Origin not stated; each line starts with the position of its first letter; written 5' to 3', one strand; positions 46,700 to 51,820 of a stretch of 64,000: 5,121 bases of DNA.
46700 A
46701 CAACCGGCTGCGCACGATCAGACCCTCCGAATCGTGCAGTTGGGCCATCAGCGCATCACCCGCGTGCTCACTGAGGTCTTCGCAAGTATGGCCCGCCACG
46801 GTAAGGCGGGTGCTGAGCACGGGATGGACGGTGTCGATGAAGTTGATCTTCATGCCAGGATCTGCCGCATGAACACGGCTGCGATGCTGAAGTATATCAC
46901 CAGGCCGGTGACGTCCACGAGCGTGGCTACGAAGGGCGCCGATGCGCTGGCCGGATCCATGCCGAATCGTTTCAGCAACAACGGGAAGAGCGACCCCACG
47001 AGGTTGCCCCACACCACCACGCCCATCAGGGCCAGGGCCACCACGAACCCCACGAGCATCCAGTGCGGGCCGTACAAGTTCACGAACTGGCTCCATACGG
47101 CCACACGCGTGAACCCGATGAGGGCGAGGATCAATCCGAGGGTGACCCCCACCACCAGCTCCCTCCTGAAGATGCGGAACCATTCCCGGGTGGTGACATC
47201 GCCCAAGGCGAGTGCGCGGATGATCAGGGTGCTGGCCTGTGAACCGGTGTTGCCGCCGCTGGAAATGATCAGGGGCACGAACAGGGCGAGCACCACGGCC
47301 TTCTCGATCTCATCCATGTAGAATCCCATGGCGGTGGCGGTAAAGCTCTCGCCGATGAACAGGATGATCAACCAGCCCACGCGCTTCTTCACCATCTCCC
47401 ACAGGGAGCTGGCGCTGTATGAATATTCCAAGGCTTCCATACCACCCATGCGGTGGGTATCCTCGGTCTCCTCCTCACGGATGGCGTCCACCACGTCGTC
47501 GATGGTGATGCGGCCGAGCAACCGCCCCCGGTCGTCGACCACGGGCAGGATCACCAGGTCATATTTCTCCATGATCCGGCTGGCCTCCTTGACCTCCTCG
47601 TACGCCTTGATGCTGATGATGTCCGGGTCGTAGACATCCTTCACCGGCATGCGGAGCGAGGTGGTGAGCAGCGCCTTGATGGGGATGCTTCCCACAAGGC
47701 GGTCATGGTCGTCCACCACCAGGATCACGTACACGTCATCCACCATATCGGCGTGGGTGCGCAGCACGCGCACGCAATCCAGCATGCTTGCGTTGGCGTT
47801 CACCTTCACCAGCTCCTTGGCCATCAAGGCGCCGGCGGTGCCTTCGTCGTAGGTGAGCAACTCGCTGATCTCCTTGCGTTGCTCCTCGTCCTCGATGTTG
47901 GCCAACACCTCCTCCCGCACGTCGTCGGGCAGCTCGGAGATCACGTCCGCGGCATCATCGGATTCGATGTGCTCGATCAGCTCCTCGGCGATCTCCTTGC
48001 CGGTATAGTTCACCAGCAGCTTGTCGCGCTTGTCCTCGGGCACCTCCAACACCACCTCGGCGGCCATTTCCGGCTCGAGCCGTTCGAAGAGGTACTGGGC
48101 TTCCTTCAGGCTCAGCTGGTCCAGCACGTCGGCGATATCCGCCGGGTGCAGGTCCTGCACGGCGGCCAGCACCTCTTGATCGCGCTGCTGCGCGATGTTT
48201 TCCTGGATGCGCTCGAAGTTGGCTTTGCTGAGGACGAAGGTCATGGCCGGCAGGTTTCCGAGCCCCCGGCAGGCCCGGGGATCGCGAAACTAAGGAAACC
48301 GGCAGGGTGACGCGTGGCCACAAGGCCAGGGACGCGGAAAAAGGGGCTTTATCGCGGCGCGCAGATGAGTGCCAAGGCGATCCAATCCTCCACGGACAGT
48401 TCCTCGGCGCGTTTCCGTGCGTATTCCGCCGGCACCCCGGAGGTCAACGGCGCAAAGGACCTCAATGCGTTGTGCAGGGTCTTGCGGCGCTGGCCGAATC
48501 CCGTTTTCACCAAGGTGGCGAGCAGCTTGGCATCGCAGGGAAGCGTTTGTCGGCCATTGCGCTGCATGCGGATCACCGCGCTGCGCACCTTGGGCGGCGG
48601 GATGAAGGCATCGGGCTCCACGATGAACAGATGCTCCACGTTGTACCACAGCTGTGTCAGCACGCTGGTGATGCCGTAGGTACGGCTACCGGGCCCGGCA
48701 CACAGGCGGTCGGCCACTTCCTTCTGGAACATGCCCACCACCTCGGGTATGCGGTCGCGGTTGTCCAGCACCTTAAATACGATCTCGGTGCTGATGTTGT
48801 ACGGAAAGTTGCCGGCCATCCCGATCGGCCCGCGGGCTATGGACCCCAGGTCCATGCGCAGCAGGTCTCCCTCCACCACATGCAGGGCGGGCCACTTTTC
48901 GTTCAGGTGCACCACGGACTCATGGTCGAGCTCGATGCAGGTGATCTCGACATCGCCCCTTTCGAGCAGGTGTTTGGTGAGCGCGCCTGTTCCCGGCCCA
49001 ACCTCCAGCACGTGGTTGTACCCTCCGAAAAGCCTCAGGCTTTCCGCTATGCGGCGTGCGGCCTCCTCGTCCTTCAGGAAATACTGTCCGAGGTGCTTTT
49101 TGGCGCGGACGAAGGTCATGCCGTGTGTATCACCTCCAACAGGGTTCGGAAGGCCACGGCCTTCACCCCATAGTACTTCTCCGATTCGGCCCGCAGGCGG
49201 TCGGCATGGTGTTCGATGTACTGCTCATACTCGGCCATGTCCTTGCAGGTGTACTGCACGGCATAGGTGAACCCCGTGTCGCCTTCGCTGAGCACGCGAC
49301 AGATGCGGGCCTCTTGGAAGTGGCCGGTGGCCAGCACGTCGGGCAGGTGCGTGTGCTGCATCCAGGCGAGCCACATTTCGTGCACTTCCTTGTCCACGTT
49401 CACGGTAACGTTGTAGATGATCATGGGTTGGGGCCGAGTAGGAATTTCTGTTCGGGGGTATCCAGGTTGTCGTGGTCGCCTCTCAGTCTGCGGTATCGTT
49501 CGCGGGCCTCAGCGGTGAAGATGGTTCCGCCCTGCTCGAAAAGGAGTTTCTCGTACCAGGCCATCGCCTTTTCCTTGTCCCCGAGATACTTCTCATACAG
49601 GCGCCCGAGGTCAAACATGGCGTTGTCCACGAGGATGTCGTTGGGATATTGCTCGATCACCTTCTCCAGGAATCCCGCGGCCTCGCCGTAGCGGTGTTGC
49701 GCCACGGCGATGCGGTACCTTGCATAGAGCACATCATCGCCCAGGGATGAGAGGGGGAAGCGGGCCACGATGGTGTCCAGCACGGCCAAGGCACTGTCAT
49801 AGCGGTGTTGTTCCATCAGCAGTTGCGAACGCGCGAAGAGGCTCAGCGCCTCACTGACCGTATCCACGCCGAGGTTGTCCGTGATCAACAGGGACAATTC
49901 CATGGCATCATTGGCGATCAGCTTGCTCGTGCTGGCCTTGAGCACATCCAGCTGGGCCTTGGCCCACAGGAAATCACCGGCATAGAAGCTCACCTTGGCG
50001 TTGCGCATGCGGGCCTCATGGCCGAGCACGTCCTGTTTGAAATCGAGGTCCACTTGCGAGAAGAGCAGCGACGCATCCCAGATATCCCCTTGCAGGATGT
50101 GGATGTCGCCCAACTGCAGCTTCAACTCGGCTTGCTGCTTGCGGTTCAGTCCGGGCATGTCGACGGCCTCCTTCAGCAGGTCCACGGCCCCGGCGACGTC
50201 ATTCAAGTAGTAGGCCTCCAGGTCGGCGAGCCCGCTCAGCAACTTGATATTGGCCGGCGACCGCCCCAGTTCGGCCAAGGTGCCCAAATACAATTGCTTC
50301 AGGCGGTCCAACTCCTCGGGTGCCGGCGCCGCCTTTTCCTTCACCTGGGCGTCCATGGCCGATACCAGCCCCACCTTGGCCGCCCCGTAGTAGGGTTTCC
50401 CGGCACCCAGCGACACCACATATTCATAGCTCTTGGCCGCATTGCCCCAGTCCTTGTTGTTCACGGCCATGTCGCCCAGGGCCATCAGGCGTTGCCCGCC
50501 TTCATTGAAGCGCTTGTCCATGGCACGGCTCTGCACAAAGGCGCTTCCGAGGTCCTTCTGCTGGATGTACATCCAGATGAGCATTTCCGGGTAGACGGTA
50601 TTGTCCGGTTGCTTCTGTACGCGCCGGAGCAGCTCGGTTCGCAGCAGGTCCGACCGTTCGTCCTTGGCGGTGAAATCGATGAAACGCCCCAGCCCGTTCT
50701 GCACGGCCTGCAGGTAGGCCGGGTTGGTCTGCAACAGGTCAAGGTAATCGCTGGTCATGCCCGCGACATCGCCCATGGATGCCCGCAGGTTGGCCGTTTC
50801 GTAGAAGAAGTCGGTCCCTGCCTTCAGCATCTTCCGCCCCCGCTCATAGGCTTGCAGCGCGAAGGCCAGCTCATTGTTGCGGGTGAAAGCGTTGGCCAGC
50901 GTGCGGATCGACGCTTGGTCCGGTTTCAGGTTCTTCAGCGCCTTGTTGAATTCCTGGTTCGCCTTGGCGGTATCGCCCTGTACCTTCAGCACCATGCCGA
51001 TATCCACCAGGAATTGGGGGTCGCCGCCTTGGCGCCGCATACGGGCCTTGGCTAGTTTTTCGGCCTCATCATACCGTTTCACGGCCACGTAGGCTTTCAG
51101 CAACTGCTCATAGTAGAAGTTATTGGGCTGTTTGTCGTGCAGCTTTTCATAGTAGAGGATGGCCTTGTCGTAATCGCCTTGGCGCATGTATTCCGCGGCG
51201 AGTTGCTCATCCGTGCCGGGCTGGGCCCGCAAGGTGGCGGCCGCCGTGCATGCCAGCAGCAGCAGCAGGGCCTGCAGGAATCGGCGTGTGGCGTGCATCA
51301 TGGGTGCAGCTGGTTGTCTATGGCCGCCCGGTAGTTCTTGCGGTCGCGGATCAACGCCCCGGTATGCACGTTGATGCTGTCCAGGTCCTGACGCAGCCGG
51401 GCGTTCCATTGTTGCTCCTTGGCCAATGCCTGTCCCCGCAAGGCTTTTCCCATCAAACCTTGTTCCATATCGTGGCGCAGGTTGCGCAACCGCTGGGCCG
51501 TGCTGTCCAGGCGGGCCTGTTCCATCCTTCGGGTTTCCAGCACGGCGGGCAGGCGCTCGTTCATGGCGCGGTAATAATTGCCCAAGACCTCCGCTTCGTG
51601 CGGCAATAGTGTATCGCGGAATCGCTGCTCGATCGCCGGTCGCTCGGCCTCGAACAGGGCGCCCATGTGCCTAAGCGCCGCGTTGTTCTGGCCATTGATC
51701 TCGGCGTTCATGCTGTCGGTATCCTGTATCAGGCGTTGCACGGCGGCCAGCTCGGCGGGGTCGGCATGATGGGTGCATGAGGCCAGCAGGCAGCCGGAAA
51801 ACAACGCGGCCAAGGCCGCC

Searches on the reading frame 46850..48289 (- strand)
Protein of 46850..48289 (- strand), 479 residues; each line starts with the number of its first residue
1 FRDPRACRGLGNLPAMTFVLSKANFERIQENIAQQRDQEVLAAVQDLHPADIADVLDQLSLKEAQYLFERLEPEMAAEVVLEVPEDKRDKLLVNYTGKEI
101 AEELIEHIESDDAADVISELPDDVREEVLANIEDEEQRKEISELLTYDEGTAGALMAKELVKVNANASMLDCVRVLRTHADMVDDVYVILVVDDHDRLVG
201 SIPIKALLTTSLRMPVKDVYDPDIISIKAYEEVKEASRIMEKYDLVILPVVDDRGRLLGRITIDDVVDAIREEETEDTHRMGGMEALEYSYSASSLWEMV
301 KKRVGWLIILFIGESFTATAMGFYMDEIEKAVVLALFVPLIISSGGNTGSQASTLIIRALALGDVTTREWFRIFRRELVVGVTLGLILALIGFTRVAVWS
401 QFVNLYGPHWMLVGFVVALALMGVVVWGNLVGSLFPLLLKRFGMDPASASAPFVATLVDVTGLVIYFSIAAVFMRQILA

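Call 52: search_protein_families(library=pfam, proteins=[window:46850-48289:-], max_evalue=0.0001)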
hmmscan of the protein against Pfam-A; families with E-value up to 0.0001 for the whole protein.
window:46850-48289:- (479 aa): 4 families
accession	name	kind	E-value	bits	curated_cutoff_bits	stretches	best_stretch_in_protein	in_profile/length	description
PF01769.21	MgtE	-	8.2e-38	129.9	27.6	1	338-469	1-125/125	Divalent cation transporter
PF03448.22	MgtE_N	-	3.5e-24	85.7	25.9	1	47-149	1-101/102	MgtE intracellular N domain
PF00571.33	CBS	-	2e-15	57.3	24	1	216-271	1-56/57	CBS domain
PF14841.11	FliG_M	-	9.1e-07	29.5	25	0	106-132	21-47/76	FliG middle domain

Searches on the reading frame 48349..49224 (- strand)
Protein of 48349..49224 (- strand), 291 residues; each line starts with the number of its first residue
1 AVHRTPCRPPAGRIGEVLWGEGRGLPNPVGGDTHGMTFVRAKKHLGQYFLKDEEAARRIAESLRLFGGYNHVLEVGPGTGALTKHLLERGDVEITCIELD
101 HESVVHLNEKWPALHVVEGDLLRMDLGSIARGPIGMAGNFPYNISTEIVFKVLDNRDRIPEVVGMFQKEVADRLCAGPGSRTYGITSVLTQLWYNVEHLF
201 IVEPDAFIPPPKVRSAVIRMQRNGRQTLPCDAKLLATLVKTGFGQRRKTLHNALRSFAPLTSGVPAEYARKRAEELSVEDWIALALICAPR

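Call 53: search_protein_families(library=pfam, proteins=[window:48349-49224:-], max_evalue=0.0001)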
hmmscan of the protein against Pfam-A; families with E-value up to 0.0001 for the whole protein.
window:48349-49224:- (291 aa): 2 families
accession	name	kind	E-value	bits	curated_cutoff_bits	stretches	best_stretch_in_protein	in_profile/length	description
PF00398.26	RrnaAD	-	1.3e-45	156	24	1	40-259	3-228/263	Ribosomal RNA adenine dimethylase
PF13649.12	Methyltransf_25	-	1.3e-05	26.2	27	1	72-125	1-59/97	Methyltransferase domain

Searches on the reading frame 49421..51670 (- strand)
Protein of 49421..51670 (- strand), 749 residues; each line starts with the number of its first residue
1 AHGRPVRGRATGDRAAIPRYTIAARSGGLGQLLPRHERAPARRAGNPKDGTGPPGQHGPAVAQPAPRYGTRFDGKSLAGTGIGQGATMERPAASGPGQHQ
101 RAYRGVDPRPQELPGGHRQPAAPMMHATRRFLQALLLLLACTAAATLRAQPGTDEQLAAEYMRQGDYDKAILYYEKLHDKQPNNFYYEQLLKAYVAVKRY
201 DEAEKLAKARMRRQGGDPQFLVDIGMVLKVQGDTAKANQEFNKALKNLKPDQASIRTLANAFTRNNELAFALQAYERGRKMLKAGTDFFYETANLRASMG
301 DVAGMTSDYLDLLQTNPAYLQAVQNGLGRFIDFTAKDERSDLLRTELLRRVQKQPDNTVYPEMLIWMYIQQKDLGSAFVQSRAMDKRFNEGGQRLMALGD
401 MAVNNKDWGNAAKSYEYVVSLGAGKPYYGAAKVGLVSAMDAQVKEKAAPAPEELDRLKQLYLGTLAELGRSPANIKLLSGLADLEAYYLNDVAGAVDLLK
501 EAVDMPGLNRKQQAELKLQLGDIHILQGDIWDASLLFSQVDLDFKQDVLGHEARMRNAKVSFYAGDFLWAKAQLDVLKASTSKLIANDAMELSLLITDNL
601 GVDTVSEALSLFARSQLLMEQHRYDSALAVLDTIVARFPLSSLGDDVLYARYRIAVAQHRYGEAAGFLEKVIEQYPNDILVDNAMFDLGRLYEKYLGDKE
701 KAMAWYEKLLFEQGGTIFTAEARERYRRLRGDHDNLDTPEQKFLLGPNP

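Call 53: search_protein_families(library=pfam, proteins=[window:49421-51670:-], max_evalue=0.0001)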
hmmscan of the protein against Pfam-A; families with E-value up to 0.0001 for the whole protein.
window:49421-51670:- (749 aa): 11 families
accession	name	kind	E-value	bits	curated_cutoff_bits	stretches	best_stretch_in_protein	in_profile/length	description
PF07719.23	TPR_2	-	1.6e-17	62.6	27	1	156-184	6-34/34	Tetratricopeptide repeat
PF14559.12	TPR_19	-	1.9e-16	60.6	25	1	162-219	2-60/68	Tetratricopeptide repeat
PF13428.12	TPR_14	-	7.4e-15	54.4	23.5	0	156-184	6-34/44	Tetratricopeptide repeat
PF13424.12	TPR_12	-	1.8e-12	47.7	30.1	0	656-709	14-71/77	Tetratricopeptide repeat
PF13432.12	TPR_16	-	3.1e-11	43.9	32.7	0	613-678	2-64/65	Tetratricopeptide repeat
PF13174.12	TPR_6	-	6.8e-10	39.4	26.3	0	161-183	10-32/33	Tetratricopeptide repeat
PF13176.12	TPR_7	-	7.3e-09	35.5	27.9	0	161-183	9-33/36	Tetratricopeptide repeat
PF00515.34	TPR_1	-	6.3e-08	32.6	27.8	0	157-184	7-34/34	Tetratricopeptide repeat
PF13181.12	TPR_8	-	1.9e-07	31.1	25.7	0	684-710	3-28/34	Tetratricopeptide repeat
PF12895.13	ANAPC3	-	1.1e-05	26.1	27.2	0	157-206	29-78/82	Anaphase-promoting complex, cyclosome, subunit 3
PF25064.1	ARM_TT21_5th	-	3.5e-05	24.5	27.8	0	161-256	11-110/117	TT21 fifth ARM repeats domain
